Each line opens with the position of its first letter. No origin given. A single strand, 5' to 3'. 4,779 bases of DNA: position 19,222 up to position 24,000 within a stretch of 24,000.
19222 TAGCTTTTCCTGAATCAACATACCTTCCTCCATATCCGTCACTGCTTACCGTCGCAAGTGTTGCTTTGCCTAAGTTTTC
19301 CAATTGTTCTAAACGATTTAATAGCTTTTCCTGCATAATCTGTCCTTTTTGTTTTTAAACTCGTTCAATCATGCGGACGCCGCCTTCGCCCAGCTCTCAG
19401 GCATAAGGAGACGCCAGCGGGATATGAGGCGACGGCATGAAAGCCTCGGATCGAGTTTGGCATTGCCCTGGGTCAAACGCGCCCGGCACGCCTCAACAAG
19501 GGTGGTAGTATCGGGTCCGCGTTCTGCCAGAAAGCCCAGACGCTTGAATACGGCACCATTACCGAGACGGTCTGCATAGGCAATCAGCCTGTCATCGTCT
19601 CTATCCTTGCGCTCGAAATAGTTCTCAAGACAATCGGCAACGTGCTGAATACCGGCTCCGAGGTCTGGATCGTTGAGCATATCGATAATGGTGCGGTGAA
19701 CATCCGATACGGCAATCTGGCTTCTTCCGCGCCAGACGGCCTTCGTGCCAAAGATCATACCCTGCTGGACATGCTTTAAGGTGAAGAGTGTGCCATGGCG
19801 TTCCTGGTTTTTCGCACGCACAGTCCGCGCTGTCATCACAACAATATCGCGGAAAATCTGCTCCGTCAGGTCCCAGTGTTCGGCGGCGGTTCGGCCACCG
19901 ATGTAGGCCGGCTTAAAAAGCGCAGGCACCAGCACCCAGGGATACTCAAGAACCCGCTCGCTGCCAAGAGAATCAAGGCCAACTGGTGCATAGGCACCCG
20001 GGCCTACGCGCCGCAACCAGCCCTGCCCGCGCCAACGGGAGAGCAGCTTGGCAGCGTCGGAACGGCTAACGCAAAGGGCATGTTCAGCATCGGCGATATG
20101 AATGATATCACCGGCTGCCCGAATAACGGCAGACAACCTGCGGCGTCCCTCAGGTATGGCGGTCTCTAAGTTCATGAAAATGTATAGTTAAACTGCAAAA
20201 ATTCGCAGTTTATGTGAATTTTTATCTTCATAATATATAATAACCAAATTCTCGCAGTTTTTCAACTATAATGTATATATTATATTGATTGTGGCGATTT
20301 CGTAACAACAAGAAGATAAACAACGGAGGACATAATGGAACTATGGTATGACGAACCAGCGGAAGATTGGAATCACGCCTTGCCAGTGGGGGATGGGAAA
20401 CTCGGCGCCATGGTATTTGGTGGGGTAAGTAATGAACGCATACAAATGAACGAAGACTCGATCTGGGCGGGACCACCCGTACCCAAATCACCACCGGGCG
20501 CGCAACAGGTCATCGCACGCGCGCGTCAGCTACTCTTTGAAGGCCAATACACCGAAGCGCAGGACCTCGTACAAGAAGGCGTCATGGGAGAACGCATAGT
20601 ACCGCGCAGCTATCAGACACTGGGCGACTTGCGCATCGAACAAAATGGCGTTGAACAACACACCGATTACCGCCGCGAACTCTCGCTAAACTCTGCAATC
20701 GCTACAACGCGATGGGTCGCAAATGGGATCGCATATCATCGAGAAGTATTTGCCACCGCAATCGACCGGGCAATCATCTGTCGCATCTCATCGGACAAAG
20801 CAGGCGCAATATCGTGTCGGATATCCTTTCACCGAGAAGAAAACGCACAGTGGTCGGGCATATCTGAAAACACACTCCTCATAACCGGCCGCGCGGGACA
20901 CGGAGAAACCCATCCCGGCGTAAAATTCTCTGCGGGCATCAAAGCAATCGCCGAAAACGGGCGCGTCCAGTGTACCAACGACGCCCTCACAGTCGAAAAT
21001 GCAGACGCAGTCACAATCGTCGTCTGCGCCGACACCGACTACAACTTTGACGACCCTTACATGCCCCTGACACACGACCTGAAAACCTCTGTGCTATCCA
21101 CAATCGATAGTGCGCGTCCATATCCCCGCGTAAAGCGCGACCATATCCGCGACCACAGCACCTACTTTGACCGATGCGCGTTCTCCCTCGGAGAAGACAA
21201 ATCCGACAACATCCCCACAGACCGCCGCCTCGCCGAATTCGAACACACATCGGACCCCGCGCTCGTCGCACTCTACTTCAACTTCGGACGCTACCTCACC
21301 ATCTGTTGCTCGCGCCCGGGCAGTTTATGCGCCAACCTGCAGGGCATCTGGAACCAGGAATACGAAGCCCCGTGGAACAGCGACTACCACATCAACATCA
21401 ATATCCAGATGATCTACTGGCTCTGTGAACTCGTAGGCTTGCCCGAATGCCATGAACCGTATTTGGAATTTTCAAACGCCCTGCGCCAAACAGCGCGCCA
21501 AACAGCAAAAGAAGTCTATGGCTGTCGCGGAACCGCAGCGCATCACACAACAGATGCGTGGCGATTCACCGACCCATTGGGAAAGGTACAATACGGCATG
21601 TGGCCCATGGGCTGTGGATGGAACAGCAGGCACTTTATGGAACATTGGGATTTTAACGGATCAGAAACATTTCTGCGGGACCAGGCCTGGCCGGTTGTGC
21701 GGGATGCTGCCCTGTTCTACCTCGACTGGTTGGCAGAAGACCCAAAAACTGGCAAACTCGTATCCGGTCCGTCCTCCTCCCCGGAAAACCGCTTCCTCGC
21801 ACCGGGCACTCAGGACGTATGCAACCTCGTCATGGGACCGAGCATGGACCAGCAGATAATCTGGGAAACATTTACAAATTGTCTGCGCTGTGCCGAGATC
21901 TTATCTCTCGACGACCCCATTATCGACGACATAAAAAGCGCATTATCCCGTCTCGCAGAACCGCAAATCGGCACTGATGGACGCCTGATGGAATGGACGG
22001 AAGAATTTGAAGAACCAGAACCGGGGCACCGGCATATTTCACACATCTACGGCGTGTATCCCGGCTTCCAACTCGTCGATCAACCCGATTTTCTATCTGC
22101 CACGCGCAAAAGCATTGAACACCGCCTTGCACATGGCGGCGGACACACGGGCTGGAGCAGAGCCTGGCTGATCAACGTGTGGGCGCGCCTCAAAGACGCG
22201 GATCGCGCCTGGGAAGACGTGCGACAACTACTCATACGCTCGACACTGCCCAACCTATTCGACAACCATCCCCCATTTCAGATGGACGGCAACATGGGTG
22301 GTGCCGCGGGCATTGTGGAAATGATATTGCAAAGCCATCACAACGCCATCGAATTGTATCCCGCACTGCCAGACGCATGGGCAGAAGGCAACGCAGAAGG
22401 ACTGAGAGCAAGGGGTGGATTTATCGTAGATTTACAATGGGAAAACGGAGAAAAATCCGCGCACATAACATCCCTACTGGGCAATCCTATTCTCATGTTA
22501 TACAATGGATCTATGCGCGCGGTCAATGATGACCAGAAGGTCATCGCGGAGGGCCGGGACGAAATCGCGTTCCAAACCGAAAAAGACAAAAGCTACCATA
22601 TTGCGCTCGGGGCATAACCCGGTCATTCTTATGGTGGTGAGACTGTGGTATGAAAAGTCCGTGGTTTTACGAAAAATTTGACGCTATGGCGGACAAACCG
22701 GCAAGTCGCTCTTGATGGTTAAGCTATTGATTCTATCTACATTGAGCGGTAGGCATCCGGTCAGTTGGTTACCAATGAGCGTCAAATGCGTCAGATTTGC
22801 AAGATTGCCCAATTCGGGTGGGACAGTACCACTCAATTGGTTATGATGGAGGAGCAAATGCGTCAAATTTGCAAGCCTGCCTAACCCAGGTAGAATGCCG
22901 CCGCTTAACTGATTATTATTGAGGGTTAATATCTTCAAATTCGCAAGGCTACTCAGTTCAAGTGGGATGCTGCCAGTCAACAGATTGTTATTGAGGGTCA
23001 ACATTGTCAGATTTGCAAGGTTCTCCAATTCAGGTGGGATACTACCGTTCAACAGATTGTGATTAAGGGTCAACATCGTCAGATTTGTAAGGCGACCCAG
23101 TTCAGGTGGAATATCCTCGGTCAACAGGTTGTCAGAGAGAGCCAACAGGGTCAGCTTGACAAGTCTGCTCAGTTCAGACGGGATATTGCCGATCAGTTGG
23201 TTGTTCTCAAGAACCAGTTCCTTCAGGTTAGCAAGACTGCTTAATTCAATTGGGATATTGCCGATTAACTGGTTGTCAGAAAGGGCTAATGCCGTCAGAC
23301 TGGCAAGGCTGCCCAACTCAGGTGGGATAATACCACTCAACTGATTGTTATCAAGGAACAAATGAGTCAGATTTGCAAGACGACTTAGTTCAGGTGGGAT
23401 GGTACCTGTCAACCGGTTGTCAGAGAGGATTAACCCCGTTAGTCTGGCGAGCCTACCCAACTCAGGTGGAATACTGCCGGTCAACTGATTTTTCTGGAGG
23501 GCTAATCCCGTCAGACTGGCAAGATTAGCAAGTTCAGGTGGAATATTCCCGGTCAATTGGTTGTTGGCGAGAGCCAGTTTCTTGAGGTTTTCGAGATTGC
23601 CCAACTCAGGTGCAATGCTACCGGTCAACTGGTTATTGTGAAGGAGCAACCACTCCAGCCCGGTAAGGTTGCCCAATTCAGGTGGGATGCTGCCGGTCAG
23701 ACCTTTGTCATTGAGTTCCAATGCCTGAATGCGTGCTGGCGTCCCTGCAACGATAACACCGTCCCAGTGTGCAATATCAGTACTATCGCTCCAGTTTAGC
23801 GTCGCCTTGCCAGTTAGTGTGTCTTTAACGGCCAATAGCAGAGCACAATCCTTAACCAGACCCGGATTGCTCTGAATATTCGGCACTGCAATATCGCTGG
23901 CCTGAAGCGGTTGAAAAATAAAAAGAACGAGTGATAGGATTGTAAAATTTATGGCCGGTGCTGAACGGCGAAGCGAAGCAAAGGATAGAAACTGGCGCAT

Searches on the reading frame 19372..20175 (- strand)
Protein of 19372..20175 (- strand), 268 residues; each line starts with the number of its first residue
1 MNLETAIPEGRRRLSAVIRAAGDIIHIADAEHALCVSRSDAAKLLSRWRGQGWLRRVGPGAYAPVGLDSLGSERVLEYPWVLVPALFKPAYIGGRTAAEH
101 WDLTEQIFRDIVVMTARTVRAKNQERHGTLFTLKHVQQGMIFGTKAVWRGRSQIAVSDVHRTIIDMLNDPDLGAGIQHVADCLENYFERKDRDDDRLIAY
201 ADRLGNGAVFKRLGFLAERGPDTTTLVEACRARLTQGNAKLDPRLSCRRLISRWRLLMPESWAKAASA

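Call 7: search_protein_families(library=pfam, max_evalue=1, proteins=[window:19372-20175:-])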
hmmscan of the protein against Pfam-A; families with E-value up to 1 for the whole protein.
seq(268 aa): 4 families
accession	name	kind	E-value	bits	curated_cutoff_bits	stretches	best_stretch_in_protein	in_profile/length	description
PF13338.12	AbiEi_4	-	4.7e-05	23.8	25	1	13-64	2-48/49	Transcriptional regulator, AbiEi antitoxin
PF09407.15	AbiEi_1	-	0.0017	19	22.2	1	88-218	16-141/142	AbiEi antitoxin C-terminal domain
PF12802.13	MarR_2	-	0.16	12.6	27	0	14-57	11-53/61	MarR family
PF17194.10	AbiEi_3_N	-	0.18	12.3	26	1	42-103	30-87/93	Transcriptional regulator, AbiEi antitoxin N-terminal domain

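Call 8: search_protein_families(library=padloc, max_evalue=1, proteins=[window:19372-20175:-])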
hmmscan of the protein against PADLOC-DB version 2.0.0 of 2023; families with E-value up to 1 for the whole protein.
seq(268 aa): 26 families (the best 25 are shown)
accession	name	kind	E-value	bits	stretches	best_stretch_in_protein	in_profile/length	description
PDLC02271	AbiEi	-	1.2e-126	419.2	1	5-264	4-263/263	AbiEi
PDLC02267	AbiEi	-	3.6e-44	149.1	1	14-257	10-239/252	AbiEi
PDLC02269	AbiEi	-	1.5e-20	71.6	1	26-264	14-242/251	AbiEi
PDLC02276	AbiEi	-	2.7e-19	67.7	1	21-234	14-220/270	AbiEi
PDLC02287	AbiEi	-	3.3e-18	64.1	1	27-261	15-239/253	AbiEi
PDLC02270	AbiEi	-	4.1e-15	53.6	1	29-263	17-258/265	AbiEi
PDLC02266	AbiEi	-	7.2e-14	49.8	1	25-239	18-228/258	AbiEi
PDLC02245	AbiEi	-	2.2e-12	45.1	1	84-212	61-188/194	AbiEi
PDLC02225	AbiEi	-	2.5e-12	44.9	1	42-205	32-182/198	AbiEi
PDLC02282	AbiEi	-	1.3e-10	39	1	26-239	19-228/260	AbiEi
PDLC02275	AbiEi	-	1.8e-10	39.1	1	45-204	28-172/184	AbiEi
PDLC02272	AbiEi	-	8.4e-08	30.3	1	43-217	31-195/200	AbiEi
PDLC02237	AbiEi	-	1.1e-07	29.7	1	151-217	176-239/285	AbiEi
PDLC02265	AbiEi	-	2.2e-07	28.8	1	42-206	29-186/198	AbiEi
PDLC02283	AbiEi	-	9.1e-07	26.8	1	41-206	31-189/201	AbiEi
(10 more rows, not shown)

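Call 28: find_homologous_proteins(query=window:19372-20175:-)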
Query seq(268 aa) (268 aa): 4298 proteins with E <= 0.001 among 7665 candidates; the best 120 are listed.
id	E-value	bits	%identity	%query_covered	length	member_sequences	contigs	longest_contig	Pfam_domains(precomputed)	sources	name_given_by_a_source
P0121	3.6e-160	549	91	100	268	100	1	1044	-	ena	-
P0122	1.3e-159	547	91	100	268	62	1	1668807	-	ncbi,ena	-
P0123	4.6e-150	516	86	100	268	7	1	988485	PF13338.13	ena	-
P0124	1.5e-149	515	85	100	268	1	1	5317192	PF13338.13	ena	-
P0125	5.4e-149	513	86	100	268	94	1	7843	PF13338.13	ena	-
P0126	2.2e-142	491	80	100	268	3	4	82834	PF13338.13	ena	-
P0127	2.4e-139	481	78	100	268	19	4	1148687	PF13338.13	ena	-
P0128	6.7e-138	476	79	100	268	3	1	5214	PF13338.13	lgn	-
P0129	8.7e-137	473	77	100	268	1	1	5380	PF13338.13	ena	-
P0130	7.0e-136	470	79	98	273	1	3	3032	PF13338.13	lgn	-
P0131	8.1e-136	469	77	98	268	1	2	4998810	PF13338.13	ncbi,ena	-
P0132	5.3e-135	467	77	100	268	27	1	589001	PF13338.13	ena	-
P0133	5.8e-135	467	75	100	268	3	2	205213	PF13338.13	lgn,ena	-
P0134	8.6e-135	466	75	100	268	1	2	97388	PF13338.13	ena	-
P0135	9.8e-135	466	77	99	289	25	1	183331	-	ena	-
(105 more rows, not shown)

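Call 30: find_related_loci(query=A4, collection=metagenome_contigs, flank=4000)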
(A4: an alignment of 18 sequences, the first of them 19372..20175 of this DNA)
Query A4 (268 aa) in metagenome_contigs; peptide patterns used: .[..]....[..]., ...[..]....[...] (x = any residue, [..] = any of these).
600 stretches matched a pattern (row limit reached: there are more); 557 encode a relative of the query (tblastn E <= 1e-3); the best 80 are kept; 80 distinct loci.
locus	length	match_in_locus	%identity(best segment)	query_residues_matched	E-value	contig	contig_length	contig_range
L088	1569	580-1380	71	1-267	2e-137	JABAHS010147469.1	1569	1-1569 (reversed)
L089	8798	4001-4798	66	1-267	5e-119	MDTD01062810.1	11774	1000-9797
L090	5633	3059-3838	68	7-266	1e-118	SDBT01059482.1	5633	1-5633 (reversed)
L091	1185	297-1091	63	4-268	4e-128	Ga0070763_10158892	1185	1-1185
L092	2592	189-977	66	1-263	3e-122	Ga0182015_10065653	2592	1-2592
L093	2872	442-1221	62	7-266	7e-119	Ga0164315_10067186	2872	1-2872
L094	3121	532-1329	64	1-267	5e-118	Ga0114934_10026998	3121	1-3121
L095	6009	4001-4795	66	4-268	5e-115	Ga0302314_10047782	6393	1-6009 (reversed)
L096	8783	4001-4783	66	4-264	1e-114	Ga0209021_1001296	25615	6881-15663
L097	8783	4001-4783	64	7-267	5e-114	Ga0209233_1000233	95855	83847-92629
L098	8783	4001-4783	64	7-267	5e-114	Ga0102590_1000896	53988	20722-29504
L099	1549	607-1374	65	7-262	1e-121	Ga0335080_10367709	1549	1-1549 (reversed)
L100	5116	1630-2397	64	7-262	3e-113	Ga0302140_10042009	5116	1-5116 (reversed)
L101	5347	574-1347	63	7-264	4e-113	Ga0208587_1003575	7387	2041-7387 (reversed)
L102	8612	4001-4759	66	10-262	3e-112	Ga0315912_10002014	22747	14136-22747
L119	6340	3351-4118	62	9-264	1e-108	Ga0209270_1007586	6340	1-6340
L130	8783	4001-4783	59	4-264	2e-106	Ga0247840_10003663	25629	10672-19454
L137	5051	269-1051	62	7-267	3e-105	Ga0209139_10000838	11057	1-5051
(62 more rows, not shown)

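Call 32: search_protein_families(library=pfam, max_evalue=0.01, proteins=[L119:4130-5587:+, L137:1054-2511:+, L130:4874-5716:+])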
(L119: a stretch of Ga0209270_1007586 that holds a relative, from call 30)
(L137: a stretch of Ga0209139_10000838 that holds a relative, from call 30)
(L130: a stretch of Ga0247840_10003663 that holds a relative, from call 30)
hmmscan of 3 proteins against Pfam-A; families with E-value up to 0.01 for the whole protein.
L119:4130-5587:+ (486 aa): 2 families
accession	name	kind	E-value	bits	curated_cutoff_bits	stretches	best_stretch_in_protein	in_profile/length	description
PF08843.17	AbiEii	-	1e-35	124.2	22.5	1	29-269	1-236/238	Nucleotidyl transferase AbiEii toxin, Type IV TA system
PF13280.12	WYL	-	3.6e-08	33.7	21.8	1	313-375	2-69/70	WYL domain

L137:1054-2511:+ (486 aa): 3 families
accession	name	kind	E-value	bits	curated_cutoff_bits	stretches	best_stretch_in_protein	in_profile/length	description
PF08843.17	AbiEii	-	2.7e-39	136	22.5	1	31-267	3-235/238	Nucleotidyl transferase AbiEii toxin, Type IV TA system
PF13280.12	WYL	-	0.0019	18.6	21.8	1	312-378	3-69/70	WYL domain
PF09723.15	Zn_ribbon_8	-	0.0071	16.8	34.4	0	440-455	2-17/41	Zinc ribbon domain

L130:4874-5716:+ (281 aa): 1 family
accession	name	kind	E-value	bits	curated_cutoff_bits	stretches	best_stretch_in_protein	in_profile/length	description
PF01409.25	tRNA-synt_2d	-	4.2e-91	305.2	19.8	1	35-270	2-230/246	tRNA synthetases class II core domain (F)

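Call 33: find_encoding_contigs(protein=P0123, flank=4000, max_places=3)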
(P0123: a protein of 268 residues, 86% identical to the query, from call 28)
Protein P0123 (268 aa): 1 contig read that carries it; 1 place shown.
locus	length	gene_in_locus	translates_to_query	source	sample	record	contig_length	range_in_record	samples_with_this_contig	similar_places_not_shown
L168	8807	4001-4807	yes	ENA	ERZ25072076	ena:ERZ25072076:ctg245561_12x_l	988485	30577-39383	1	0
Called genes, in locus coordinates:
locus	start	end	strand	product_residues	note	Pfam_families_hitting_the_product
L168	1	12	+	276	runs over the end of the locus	PF05721:PhyH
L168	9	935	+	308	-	PF24827:AstE_AspA_cat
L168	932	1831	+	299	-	PF03786:UxuA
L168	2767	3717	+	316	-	PF02737:3HCDH_N, PF00725:3HCDH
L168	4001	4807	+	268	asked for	PF13338:AbiEi_4 (weak)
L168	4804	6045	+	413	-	PF08843:AbiEii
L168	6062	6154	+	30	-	-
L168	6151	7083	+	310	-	PF00892:EamA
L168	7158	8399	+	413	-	PF13378:MR_MLE_C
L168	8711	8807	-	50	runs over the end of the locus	-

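Call 34: find_encoding_contigs(protein=P0126, flank=4000, max_places=3)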
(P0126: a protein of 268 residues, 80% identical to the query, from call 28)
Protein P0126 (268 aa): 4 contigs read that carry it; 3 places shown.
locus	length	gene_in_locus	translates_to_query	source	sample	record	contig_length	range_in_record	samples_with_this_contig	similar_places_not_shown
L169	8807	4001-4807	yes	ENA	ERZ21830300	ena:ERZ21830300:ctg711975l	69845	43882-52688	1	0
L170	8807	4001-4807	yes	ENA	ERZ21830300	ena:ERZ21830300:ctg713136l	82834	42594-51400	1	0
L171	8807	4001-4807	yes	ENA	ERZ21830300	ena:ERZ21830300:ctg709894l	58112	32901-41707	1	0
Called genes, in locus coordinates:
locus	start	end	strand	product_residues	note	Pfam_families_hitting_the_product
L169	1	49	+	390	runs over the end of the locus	PF00271:Helicase_C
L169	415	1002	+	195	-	PF05685:Uma2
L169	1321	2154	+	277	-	PF13714:PEP_mutase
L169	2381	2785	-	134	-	PF01850:PIN, PF16289:PIN_12 (faint)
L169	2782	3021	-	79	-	-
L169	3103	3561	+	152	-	PF05991:NYN_YacP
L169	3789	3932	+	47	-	-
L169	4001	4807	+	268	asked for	PF13338:AbiEi_4 (weak)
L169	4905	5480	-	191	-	-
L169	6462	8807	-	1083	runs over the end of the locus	-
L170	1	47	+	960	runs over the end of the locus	PF00270:DEAD (faint), PF00176:SNF2-rel_dom, PF04851:ResIII, PF00271:Helicase_C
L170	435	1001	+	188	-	PF05685:Uma2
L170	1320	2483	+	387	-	PF13714:PEP_mutase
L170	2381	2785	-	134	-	PF01850:PIN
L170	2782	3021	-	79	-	-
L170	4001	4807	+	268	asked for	PF13338:AbiEi_4 (weak)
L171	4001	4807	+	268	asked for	PF13338:AbiEi_4 (weak)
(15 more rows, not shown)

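Call 42: search_protein_families(library=ncbifam, max_evalue=0.1, proteins=[window:19372-20175:-])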
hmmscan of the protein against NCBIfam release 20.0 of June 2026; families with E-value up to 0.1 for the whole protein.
window:19372-20175:- (268 aa): 1 family
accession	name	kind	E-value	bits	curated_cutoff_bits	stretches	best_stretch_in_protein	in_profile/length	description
NF004528.0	PRK05875.1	equivalog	0.072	12.5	334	0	126-162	122-158/280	SDR family oxidoreductase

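Call 63: find_encoding_contigs(protein=P0124, flank=5000, max_places=2)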
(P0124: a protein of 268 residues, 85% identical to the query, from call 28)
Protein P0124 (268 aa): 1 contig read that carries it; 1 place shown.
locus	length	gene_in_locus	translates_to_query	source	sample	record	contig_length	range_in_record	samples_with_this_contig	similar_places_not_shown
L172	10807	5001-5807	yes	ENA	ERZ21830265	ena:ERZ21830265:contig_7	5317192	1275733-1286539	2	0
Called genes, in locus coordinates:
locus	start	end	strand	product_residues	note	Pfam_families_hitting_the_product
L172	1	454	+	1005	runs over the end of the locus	PF04313:HSDR_N, PF04851:ResIII, PF18766:SWI2_SNF2, PF00270:DEAD (faint), PF22679:T1R_D3-like, PF11867:T1RH-like_C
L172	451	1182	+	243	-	PF01863:YgjP-like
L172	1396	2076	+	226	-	-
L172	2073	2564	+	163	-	-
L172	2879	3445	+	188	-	-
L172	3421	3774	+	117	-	PF13601:HTH_34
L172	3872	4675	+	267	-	PF05721:PhyH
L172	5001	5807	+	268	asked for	PF13338:AbiEi_4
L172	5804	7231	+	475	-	PF08843:AbiEii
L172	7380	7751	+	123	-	PF00392:GntR, PF13730:HTH_36 (faint), PF02082:Rrf2 (faint)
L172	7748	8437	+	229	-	PF00005:ABC_tran, PF13304:AAA_21 (faint)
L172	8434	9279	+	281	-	PF12730:ABC2_membrane_4 (weak)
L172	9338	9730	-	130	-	PF01850:PIN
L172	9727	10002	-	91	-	-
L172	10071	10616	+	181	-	PF05534:HicB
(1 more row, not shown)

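Call 64: find_encoding_contigs(protein=P0122, flank=5000, max_places=2)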
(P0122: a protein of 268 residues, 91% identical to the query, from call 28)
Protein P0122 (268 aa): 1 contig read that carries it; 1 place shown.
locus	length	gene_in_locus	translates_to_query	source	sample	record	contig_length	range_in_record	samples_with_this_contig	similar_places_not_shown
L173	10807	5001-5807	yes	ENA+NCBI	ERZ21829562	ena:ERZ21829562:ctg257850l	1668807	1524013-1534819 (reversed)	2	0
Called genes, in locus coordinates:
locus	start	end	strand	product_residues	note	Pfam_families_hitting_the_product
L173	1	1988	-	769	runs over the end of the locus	PF14498:Glyco_hyd_65N_2, PF22124:Glyco_hydro_95_cat, PF21307:Glyco_hydro_95_C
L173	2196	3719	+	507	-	PF00501:AMP-binding, PF13193:AMP-binding_C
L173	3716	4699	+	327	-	PF02558:ApbA, PF03807:F420_oxidored (weak), PF08546:ApbA_C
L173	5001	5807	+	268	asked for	-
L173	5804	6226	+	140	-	PF08843:AbiEii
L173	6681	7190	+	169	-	-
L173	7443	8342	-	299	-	PF13565:HTH_32 (faint), PF13358:DDE_3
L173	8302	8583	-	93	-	PF13551:HTH_29 (faint)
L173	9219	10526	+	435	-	-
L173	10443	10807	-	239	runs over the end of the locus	PF13340:DUF4096, PF01609:DDE_Tnp_1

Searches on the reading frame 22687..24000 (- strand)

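Call 80: search_protein_families(library=pfam, max_evalue=0.00001, proteins=[window:22687-24000:-])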
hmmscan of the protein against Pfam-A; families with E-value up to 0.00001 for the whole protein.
window:22687-24000:- (438 aa): 3 families
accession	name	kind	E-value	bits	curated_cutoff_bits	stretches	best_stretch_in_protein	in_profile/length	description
PF00560.39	LRR_1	-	1.3e-36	117.1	20.6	0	210-232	1-23/23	Leucine Rich Repeat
PF12799.13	LRR_4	-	9.5e-32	108.8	27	1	186-224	2-39/44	Leucine Rich repeats (2 copies)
PF13855.12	LRR_8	-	1.1e-27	96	27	1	186-245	2-61/61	Leucine rich repeat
